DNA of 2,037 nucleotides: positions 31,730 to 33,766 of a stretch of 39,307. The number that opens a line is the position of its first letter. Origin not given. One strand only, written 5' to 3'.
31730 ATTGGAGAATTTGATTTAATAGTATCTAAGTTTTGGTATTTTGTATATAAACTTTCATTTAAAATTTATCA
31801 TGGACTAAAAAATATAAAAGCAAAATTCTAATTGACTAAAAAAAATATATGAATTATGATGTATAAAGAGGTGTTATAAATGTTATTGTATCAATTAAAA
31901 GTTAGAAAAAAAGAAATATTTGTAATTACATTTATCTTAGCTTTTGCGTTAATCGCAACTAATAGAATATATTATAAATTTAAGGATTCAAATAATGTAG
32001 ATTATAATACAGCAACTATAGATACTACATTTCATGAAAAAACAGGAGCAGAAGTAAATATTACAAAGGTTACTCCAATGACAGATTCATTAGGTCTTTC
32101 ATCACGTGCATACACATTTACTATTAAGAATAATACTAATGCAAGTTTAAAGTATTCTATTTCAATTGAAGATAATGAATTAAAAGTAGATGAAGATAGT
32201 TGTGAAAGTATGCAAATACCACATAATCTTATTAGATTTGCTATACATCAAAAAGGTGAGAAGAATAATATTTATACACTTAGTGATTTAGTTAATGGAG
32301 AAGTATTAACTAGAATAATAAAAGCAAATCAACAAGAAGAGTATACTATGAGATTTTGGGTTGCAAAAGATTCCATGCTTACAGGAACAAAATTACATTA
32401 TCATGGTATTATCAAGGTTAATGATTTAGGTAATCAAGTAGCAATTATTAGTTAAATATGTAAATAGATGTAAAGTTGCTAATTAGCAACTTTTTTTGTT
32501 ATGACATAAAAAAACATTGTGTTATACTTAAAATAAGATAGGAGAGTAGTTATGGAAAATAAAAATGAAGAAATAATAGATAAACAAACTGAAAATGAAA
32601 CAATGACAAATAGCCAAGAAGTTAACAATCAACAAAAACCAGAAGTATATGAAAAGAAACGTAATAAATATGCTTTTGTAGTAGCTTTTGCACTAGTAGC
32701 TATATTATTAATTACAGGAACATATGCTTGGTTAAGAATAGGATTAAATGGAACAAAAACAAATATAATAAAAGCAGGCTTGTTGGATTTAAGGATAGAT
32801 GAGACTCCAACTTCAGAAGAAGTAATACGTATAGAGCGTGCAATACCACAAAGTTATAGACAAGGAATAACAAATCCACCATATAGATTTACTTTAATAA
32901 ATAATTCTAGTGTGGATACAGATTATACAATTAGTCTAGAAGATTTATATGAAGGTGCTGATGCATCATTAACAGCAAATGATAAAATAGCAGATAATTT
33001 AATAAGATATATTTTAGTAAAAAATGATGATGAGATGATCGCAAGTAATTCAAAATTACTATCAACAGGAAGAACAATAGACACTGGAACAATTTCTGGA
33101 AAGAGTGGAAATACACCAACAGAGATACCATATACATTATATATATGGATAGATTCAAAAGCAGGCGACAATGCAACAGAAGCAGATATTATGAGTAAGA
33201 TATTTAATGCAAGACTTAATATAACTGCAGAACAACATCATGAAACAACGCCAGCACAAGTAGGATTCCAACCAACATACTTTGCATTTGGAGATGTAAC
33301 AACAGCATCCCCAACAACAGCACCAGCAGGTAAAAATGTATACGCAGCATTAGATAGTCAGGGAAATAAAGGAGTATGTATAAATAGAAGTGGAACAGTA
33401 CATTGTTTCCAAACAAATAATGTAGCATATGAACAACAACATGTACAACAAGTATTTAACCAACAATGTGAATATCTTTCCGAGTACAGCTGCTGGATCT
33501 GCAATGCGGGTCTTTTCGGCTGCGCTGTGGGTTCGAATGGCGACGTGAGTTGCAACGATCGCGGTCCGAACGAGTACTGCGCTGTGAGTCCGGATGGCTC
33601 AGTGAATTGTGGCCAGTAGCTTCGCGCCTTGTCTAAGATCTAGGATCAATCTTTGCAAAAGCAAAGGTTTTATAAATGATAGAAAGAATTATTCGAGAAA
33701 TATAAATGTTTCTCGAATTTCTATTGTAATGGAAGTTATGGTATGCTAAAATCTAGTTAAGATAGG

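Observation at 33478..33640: Sharp 30% to 60% G+C jump with foreign codon usage inside the 3' end of a surface-protein gene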

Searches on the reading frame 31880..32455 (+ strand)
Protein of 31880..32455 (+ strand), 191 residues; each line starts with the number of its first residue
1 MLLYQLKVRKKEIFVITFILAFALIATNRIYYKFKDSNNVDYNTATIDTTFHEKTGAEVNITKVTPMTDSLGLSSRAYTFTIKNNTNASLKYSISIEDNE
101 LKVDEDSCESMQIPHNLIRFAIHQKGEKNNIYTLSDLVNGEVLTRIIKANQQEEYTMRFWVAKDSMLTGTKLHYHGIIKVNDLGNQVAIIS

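Call 7: search_protein_families(library=pfam, proteins=[window:31880-32455:+], max_evalue=1)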
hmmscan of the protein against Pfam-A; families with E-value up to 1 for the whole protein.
window:31880-32455:+ (191 aa): 2 families
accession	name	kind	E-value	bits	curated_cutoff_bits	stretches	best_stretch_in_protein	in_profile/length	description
PF11614.14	FixG_C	-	0.038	14.6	25.6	1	76-113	33-71/119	IG-like fold at C-terminal of FixG, putative oxidoreductase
PF19190.6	BACON_2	-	0.13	12.6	25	1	74-107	17-50/94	Viral BACON domain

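Call 48: search_protein_families(library=ncbifam, proteins=[window:31880-32455:+], max_evalue=0.1)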
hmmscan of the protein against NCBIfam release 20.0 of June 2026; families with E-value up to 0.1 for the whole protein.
window:31880-32455:+ (191 aa): 0 families

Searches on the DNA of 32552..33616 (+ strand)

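Call 36: search_rna_families(sources=[L026, L023, L021], threshold=evalue, max_evalue=1)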
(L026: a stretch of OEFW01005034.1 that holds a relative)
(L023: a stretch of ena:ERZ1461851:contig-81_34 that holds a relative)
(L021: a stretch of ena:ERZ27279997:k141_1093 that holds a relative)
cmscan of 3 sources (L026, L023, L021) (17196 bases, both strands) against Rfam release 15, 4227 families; matches with E-value up to 1: 1.
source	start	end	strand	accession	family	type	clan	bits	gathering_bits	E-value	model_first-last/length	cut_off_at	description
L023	1020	1129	+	RF00114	S15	Cis-reg; leader;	CL00121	42.1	39.5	6.6e-07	1-117/117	no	Ribosomal S15 leader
